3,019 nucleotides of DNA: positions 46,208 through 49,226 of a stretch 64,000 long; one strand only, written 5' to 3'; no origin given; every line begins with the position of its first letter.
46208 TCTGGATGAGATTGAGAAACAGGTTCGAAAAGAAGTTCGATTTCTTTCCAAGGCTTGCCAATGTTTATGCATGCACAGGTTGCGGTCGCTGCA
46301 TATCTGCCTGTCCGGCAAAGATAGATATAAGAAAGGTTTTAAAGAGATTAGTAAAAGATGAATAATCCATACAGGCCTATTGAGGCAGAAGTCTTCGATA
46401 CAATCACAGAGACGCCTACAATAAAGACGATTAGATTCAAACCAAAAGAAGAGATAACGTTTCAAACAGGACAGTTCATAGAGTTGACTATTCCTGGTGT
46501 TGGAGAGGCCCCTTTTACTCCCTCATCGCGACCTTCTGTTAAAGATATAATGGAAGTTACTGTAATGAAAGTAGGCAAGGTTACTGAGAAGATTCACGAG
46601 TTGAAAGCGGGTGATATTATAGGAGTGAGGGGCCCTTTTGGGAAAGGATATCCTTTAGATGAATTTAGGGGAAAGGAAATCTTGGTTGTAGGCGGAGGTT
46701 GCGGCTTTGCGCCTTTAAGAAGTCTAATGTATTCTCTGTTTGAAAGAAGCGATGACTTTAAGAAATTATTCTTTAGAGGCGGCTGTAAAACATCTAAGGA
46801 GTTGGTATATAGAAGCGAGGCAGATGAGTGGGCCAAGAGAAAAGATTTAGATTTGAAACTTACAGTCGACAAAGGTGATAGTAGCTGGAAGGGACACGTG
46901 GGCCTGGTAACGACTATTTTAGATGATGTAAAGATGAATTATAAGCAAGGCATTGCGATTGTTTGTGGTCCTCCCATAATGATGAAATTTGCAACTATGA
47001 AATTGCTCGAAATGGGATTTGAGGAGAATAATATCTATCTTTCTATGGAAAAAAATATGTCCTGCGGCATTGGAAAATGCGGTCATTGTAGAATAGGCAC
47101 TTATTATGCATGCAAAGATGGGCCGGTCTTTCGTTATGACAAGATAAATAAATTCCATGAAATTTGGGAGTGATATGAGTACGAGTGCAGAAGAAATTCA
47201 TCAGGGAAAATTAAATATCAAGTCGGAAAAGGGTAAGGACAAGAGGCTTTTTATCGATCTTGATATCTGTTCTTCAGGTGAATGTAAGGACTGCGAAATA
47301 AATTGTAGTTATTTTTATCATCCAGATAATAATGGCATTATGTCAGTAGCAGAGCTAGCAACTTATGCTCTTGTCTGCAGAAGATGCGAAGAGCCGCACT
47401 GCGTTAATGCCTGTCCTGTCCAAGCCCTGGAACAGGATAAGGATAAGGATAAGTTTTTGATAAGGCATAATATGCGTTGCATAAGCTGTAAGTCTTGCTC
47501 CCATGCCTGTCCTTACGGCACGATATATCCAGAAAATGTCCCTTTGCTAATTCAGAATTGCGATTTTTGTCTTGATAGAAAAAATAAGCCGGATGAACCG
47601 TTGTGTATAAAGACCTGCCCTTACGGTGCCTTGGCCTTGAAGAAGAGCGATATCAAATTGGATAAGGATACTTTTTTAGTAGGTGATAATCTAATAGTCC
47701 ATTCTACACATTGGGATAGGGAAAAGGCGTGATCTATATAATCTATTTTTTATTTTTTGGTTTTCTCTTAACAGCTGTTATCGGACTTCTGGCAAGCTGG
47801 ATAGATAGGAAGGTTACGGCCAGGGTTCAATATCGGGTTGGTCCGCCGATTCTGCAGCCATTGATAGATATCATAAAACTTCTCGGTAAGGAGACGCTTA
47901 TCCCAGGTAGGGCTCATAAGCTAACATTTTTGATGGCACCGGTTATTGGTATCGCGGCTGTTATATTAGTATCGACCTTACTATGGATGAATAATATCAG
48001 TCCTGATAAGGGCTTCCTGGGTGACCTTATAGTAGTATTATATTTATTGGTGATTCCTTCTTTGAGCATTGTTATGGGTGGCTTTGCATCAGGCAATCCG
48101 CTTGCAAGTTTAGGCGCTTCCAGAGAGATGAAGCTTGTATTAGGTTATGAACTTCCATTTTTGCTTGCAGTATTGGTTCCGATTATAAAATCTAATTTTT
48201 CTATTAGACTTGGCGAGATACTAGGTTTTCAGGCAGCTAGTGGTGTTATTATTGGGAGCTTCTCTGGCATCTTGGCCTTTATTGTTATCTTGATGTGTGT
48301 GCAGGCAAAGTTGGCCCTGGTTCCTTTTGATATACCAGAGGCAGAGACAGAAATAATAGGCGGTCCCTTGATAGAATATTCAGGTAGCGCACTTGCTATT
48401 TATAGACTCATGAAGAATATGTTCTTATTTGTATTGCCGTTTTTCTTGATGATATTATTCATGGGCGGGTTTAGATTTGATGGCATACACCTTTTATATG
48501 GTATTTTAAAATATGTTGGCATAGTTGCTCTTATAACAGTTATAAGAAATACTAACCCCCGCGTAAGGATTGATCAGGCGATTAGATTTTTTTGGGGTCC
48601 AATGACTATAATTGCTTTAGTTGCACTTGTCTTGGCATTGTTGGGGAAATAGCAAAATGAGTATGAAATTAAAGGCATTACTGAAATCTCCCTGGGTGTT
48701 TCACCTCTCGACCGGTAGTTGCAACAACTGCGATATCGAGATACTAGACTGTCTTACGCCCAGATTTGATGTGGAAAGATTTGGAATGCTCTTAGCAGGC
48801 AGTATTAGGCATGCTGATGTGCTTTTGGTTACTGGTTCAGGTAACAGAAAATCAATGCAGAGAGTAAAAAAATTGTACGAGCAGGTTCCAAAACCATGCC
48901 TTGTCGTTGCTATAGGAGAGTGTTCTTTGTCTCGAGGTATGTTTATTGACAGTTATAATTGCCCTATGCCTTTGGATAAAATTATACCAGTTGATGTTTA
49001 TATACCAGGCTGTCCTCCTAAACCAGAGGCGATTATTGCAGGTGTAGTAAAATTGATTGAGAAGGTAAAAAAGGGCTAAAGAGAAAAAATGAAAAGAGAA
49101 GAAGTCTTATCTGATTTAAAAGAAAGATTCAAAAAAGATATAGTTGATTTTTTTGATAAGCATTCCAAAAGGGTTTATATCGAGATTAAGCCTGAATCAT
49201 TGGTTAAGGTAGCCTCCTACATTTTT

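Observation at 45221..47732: AsrAB/sulfhydrogenase-beta-gamma-like NAD(P)H module heads the membrane-bound hydrogenase operon, under a Rex operator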

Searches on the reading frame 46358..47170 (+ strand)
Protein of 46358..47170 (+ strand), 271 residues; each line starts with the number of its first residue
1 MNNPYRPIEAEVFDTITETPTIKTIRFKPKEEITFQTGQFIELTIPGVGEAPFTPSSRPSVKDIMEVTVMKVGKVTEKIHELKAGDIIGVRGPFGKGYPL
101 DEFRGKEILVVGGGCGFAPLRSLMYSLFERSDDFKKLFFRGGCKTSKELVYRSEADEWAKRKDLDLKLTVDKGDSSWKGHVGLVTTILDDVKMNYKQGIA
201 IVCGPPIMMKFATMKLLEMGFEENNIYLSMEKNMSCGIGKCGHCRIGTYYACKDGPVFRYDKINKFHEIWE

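Call 5: search_protein_families(library=pfam, proteins=[window:46358-47170:+])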
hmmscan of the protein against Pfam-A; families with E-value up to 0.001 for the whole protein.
window:46358-47170:+ (271 aa): 3 families
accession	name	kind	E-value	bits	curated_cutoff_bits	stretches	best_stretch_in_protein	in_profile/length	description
PF00175.26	NAD_binding_1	-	5.6e-16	59.6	22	1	111-212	2-107/109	Oxidoreductase NAD-binding domain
PF10418.14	DHODB_Fe-S_bind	-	3e-11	43.3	23.9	1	231-263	1-40/41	Iron-sulfur cluster binding domain of dihydroorotate dehydrogenase B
PF00970.30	FAD_binding_6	-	2.1e-07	31.7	21.1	1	27-96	19-96/99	Oxidoreductase FAD-binding domain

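Call 7: search_protein_families(library=ncbifam, proteins=[window:46358-47170:+], max_evalue=0.00001)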
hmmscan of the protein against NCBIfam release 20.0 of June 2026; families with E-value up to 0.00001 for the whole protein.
window:46358-47170:+ (271 aa): 25 families
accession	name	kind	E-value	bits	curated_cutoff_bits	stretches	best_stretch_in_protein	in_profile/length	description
TIGR02911.1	sulfite_red_B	equivalog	9.2e-70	234.7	288.6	1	4-266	2-259/261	anaerobic sulfite reductase subunit AsrB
NF006220.0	PRK08345.1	subfamily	6.2e-64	216.1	395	1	2-261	5-285/294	cytochrome-c3 hydrogenase subunit gamma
NF040835.1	sulfhyd_HydG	equivalog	6.2e-55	186.5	650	1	11-263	21-284/292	NADPH-dependent hydrogenase/sulfhydrogenase 1 subunit gamma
NF000796.0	PRK00054.1-1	equivalog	3.5e-51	173.9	224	1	7-265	3-237/254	dihydroorotate dehydrogenase electron transfer subunit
NF040830.1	sulfhyd_ShyC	equivalog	1.5e-50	172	600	1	3-261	2-279/288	NAD(P)-dependent hydrogenase/sulfhydrogenase 2 subunit gamma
NF000798.0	PRK00054.1-3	equivalog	1.4e-28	100.2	219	1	31-262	27-241/244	dihydroorotate dehydrogenase electron transfer subunit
NF000799.0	PRK00054.1-4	equivalog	1.4e-25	89.8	314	1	67-262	67-255/258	dihydroorotate dehydrogenase electron transfer subunit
NF004862.0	PRK06222.1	subfamily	2.2e-25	89.7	220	1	35-264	28-249/281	sulfide/dihydroorotate dehydrogenase-like FAD/NAD-binding protein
NF009414.0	PRK12778.1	equivalog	5.1e-25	87.9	1103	1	34-268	27-252/752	bifunctional dihydroorotate dehydrogenase B NAD binding subunit/NADPH-dependent glutamate synthase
NF058606.1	GlBtMonoRdsGbcB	equivalog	1.8e-21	76.5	500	1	13-223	19-239/362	glycine betaine monooxygenase reductase subunit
NF000797.0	PRK00054.1-2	equivalog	3.8e-21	75.5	270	1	19-262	26-264/267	dihydroorotate dehydrogenase electron transfer subunit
NF045803.1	MethMoxFADbindMmoC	equivalog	3.9e-20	71.9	500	1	30-228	135-337/343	aromatic/alkene monooxygenase hydroxylase FAD-binding subunit MmoC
TIGR01941.1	nqrF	equivalog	5.4e-19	68.4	295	1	68-228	235-400/405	NADH:ubiquinone reductase (Na(+)-transporting) subunit F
NF005963.0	PRK08051.1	equivalog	2.6e-18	66.2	230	1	17-227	13-226/233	NAD(P)H-flavin reductase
NF040810.1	BenC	equivalog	2.3e-16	59.9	430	1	24-228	123-327/333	benzoate 1,2-dioxygenase electron transfer component BenC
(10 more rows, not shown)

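Call 11: find_encoding_contigs(protein=window:46358-47170:+, flank=10000, max_places=6)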
Protein window:46358-47170:+ (271 aa): 3 contigs read that carry it; 2 places shown.
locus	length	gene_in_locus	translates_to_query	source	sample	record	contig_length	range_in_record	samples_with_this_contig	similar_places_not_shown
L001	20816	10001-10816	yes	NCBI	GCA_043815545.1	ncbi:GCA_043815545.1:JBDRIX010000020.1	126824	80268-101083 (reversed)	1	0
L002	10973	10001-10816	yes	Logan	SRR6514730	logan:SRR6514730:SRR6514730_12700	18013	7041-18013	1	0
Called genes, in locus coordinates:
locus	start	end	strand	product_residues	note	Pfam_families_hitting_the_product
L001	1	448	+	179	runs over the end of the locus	PF00160:Pro_isomerase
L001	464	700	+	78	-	-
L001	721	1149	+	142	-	PF00583:Acetyltransf_1, PF13673:Acetyltransf_10 (weak), PF12568:PanZ (weak), PF13508:Acetyltransf_7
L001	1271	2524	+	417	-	PF07690:MFS_1, PF11700:ATG22, PF07690:MFS_1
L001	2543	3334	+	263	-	PF04055:Radical_SAM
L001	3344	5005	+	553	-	-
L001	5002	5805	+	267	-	PF05170:AsmA, PF05359:DUF748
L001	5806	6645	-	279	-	PF02401:LYTB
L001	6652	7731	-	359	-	PF00348:polyprenyl_synt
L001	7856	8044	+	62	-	PF02416:TatA_B_E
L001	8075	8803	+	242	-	PF00902:TatC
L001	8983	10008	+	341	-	PF13187:Fer4_9 (faint), PF12838:Fer4_7 (faint), PF00037:Fer4 (faint), PF12797:Fer4_2 (faint), PF13183:Fer4_8, PF13237:Fer4_10 (faint), PF17179:Fer4_22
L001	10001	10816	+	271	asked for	PF00970:FAD_binding_6 (weak), PF00175:NAD_binding_1, PF10418:DHODB_Fe-S_bind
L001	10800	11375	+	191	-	PF13237:Fer4_10 (faint), PF13247:Fer4_11, PF12838:Fer4_7 (weak), PF13187:Fer4_9 (weak)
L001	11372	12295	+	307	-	PF00146:NADHdh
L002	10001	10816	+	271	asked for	PF00970:FAD_binding_6 (weak), PF00175:NAD_binding_1, PF10418:DHODB_Fe-S_bind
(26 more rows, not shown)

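Call 30: search_solved_structures(query=window:46358-47170:+, max_evalue=0.00001, show_alignments=2)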
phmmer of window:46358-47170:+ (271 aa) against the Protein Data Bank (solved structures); distinct sequences matched with E-value up to 0.00001: 56.
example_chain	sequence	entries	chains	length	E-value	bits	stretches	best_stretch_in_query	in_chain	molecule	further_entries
9nez_C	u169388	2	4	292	3.4e-55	190.4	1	3-262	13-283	Sulfhydrogenase 1 subunit gamma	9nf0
5ksw_B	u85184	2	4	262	2.7e-24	89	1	36-259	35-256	Dihydroorotate dehydrogenase B (NAD(+)), electron transfer subunit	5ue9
4ylf_A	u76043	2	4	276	1.3e-21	80.2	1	35-264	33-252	Dihydroorotate dehydrogenase B (NAD(+)), electron transfer subunit homolog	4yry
1ep1_B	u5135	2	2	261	1.4e-20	76.8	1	37-259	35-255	DIHYDROOROTATE DEHYDROGENASE B (PYRK SUBUNIT)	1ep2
1ep3_B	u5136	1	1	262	1.4e-20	76.8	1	37-259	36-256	DIHYDROOROTATE DEHYDROGENASE B (PYRK SUBUNIT)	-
7qty_A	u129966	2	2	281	1.2e-16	63.9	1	74-228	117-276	Na(+)-translocating NADH-quinone reductase subunit F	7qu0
8ad3_A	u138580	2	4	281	1.1e-15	60.7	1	73-228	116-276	Na(+)-translocating NADH-quinone reductase subunit F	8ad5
4u9u_A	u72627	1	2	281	1.2e-15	60.6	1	73-228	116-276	Na(+)-translocating NADH-quinone reductase subunit F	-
8ad4_A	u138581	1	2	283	1.3e-15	60.5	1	73-228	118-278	Na(+)-translocating NADH-quinone reductase subunit F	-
4uaj_A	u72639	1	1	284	1.4e-15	60.5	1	73-228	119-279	Na(+)-translocating NADH-quinone reductase subunit F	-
7xk3_F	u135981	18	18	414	1.8e-15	60.1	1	73-228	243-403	Na(+)-translocating NADH-quinone reductase subunit F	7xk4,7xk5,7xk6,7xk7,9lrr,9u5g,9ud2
8a1t_F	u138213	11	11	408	2.1e-15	59.9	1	73-228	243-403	Na(+)-translocating NADH-quinone reductase subunit F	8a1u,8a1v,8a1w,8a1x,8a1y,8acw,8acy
7qu3_A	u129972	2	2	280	2.7e-15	59.5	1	72-228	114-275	Na(+)-translocating NADH-quinone reductase subunit F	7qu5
1tvc_A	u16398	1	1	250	1.4e-13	53.9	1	32-222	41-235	METHANE MONOOXYGENASE COMPONENT C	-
5jca_S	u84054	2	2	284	1.6e-12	50.4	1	36-259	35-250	NADH-dependent Ferredoxin:NADP Oxidoreductase (NfnI) subunit beta | NADH-dependent Ferredoxin:NADP Oxidoreductase subunit beta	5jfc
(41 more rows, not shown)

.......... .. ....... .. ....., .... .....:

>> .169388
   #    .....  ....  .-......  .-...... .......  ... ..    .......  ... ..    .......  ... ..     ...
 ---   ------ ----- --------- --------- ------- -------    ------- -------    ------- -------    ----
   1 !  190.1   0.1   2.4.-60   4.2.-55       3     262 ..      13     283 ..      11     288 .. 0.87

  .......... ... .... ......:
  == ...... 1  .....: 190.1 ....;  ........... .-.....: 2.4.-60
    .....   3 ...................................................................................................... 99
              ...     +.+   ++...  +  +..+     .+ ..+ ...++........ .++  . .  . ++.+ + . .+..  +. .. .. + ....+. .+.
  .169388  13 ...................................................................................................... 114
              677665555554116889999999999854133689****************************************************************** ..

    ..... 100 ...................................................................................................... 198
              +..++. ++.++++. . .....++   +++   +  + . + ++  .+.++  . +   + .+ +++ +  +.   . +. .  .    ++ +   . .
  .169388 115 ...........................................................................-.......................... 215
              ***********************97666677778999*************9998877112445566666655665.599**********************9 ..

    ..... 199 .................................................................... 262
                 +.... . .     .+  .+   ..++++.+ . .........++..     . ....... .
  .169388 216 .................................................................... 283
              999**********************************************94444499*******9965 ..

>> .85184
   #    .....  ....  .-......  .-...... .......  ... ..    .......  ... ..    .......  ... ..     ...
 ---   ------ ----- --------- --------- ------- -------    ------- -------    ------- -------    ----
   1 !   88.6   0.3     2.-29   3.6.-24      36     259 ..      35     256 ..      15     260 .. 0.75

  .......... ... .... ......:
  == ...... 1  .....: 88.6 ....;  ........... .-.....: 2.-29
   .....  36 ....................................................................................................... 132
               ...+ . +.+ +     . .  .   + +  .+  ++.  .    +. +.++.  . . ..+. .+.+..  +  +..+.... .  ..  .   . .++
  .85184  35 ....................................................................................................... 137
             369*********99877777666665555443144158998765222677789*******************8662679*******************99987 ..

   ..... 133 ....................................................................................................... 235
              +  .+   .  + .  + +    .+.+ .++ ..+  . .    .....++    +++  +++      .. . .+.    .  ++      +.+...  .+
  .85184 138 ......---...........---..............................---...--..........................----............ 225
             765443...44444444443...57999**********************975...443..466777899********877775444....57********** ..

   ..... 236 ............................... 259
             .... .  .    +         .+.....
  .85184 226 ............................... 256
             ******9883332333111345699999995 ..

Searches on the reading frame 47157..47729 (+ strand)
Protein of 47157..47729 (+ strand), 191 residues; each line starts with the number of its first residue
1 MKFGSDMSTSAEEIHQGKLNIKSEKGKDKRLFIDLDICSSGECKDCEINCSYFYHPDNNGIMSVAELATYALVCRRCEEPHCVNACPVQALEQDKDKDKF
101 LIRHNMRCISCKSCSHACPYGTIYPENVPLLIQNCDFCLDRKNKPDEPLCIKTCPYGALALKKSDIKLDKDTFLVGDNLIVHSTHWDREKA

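Call 5: search_protein_families(library=pfam, proteins=[window:47157-47729:+])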
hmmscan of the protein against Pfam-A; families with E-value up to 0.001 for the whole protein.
window:47157-47729:+ (191 aa): 10 families
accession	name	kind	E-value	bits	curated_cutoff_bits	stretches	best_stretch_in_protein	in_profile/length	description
PF13247.11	Fer4_11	-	1.9e-16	60.5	26.2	1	71-162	7-98/100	4Fe-4S dicluster domain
PF12838.12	Fer4_7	-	1.7e-10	41.7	27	1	74-121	2-51/52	4Fe-4S dicluster domain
PF13187.11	Fer4_9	-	6.4e-10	39.3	27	2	74-122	2-51/52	4Fe-4S dicluster domain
PF13237.11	Fer4_10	-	8e-06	26.1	25.5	1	73-119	8-53/53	4Fe-4S dicluster domain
PF13484.11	Fer4_16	-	0.0001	23.4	30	0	74-97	2-24/66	4Fe-4S double cluster binding domain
PF00037.32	Fer4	-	0.00014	22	21.1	1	106-124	6-24/24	4Fe-4S binding domain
PF25160.1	LdpA_Fe-S-bd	-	0.00021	21.4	27.6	0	77-124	5-44/49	LdpA Fe-S cluster-binding domain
PF12800.12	Fer4_4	-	0.00026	21.5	24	0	107-121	3-17/17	4Fe-4S binding domain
PF12837.12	Fer4_6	-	0.00036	20.8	25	0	74-91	9-24/24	4Fe-4S binding domain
PF12798.12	Fer4_3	-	0.00077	20.6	27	0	108-121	1-14/15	4Fe-4S binding domain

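Call 7: search_protein_families(library=ncbifam, proteins=[window:47157-47729:+], max_evalue=0.00001)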
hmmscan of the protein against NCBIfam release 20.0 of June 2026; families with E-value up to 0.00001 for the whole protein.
window:47157-47729:+ (191 aa): 21 families
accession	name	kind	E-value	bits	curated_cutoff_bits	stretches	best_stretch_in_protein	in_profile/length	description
TIGR02951.1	DMSO_dmsB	equivalog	7.8e-19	68.3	214.1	1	68-161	58-150/161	DMSO/selenate family reductase complex B subunit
NF009451.0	PRK12809.1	equivalog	4.8e-14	51.6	1154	1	39-162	11-137/639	formate-dependent uric acid utilization protein YgfT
NF045766.1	PhenlGlyoxDHPadI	equivalog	5.6e-14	51.7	700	1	42-164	16-138/443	NADH-dependent phenylglyoxylate dehydrogenase subunit beta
NF009408.0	PRK12769.1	equivalog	8.1e-14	50.7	1003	1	67-164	49-147/659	formate-dependent uric acid utilization protein AegA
NF011569.0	PRK14993.1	equivalog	2.5e-13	50.1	416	1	60-161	87-185/244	tetrathionate reductase subunit TtrB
NF008134.0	PRK10882.1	equivalog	2.6e-13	49.8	263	1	73-161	112-205/329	hydrogenase 2 operon protein HybA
NF007658.0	PRK10330.1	equivalog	2.4e-12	46.7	260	1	42-123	28-104/181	electron transport protein HydN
NF045797.1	DsrO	equivalog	6.3e-12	45.4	200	1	66-156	95-195/235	sulfate reduction electron transfer complex DsrMKJOP subunit DsrO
NF045715.1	sulf_resp_HmcB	equivalog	8.9e-12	44.7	420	1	73-164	106-198/307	sulfate respiration complex iron-sulfur protein HmcB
NF007382.0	PRK09898.1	equivalog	1e-11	44.8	213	1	48-121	95-169/208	ferredoxin-like protein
TIGR03149.1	cyt_nit_nrfC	equivalog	8e-11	41.7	377.6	1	71-162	91-182/225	cytochrome c nitrite reductase Fe-S protein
TIGR01582.1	FDH-beta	equivalog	1.8e-10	40.4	334.7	1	73-164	92-183/283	formate dehydrogenase subunit beta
TIGR03478.1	DMSO_red_II_bet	subfamily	2.3e-10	39.9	480.7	1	71-156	128-212/321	DMSO reductase family type II enzyme, iron-sulfur subunit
NF041715.1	arsenate_red_ArrB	equivalog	3.5e-10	39.8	450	1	69-124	52-105/233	arsenate respiratory reductase iron-sulfur subunit ArrB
NF042979.1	EthbenzDh_ebdB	equivalog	7e-09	35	740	1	67-160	146-238/354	ethylbenzene dehydrogenase subunit beta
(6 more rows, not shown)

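Call 32: search_solved_structures(query=window:47157-47729:+, max_evalue=0.001, show_alignments=1)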
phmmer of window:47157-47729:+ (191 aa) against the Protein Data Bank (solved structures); distinct sequences matched with E-value up to 0.001: 35.
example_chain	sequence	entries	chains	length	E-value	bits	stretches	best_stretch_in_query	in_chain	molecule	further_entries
8c0z_C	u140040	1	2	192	1.7e-12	50.6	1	26-161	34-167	Iron-sulfur cluster-binding protein potential subunit of aldehyde oxidoreductase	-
1kqf_B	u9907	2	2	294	7.3e-11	45.2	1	74-161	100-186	FORMATE DEHYDROGENASE, NITRATE-INDUCIBLE, IRON-SULFUR SUBUNIT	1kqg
2vpw_B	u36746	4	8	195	3.7e-10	42.9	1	74-156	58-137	NRFC PROTEIN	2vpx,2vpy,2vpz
7qv7_B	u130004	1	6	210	4.8e-10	42.6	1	66-123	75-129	Hydrogen dependent carbon dioxide reductase subunit HycB4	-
6cz7_B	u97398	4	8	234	5e-10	42.5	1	71-123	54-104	4Fe-4S ferredoxin, iron-sulfur binding domain protein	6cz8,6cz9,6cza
9sw6_G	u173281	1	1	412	2.7e-09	40.1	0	74-128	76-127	Polyferredoxin protein MvhB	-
2ivf_B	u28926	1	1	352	6.3e-09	38.9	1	71-157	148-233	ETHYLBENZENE DEHYDROGENASE BETA-SUBUNIT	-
30gj_B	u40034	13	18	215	2e-08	37.3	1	73-159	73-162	Formate dehydrogenase, beta subunit, putative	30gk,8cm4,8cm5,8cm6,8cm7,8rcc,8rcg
8rc8_B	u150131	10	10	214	2.5e-08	37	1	73-159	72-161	Formate dehydrogenase, beta subunit, putative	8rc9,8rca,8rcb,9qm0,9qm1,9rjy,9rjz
6sdr_B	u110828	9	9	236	2.8e-08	36.8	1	73-159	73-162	Formate dehydrogenase, beta subunit, putative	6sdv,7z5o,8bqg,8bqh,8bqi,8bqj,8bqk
7qv7_A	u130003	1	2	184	9.7e-08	35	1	71-123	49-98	Hydrogen dependent carbon dioxide reductase subunit HycB3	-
4ydd_B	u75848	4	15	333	5e-07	32.7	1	73-158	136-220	DMSO reductase family type II enzyme, iron-sulfur subunit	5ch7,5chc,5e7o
9mqx_E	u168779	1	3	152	1.8e-06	30.9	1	43-165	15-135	Fe-S-cluster-containing hydrogenase subunit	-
6x6u_B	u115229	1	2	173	3e-06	30.2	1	32-139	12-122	Oxidoreductase, Fe-S subunit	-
6x1o_B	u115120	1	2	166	1e-05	28.4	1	34-139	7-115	Oxidoreductase, Fe-S subunit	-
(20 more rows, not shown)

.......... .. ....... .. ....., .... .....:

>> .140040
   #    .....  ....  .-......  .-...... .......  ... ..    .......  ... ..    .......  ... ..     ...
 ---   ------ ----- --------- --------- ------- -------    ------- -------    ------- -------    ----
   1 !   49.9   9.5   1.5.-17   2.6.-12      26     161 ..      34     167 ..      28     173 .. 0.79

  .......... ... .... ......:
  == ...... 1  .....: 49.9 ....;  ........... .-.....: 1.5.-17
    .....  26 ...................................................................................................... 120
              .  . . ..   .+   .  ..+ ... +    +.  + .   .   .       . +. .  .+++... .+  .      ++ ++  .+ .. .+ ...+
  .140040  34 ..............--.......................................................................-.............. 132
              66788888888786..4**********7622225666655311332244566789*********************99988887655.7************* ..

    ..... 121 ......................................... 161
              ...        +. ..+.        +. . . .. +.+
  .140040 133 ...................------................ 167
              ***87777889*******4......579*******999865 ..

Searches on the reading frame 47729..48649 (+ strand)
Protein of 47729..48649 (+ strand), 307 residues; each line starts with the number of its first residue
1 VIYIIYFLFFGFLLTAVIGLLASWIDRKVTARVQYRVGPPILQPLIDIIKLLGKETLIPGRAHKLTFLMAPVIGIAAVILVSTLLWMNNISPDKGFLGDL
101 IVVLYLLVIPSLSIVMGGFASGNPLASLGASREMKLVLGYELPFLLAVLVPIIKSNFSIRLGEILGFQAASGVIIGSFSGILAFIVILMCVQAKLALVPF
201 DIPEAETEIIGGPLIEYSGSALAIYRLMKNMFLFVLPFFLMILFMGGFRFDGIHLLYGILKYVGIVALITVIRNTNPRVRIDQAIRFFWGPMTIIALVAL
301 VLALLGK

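Call 5: search_protein_families(library=pfam, proteins=[window:47729-48649:+])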
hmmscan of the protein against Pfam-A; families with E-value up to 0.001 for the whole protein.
window:47729-48649:+ (307 aa): 1 family
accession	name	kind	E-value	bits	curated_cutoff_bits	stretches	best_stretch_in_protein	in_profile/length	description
PF00146.26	NADHdh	-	1.4e-64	218.8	27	1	12-303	9-297/298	NADH dehydrogenase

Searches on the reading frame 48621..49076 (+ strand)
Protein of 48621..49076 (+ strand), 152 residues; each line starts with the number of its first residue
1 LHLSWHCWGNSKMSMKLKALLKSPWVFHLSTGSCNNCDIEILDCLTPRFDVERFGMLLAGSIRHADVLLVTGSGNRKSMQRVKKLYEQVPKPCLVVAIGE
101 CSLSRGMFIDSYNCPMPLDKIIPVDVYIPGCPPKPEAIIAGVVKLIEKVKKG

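Call 5: search_protein_families(library=pfam, proteins=[window:48621-49076:+])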
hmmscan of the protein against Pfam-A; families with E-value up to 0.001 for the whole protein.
window:48621-49076:+ (152 aa): 1 family
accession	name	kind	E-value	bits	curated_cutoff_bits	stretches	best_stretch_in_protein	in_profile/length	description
PF01058.29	Oxidored_q6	-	2e-27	95.9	27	1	34-145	1-128/128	NADH ubiquinone oxidoreductase, 20 Kd subunit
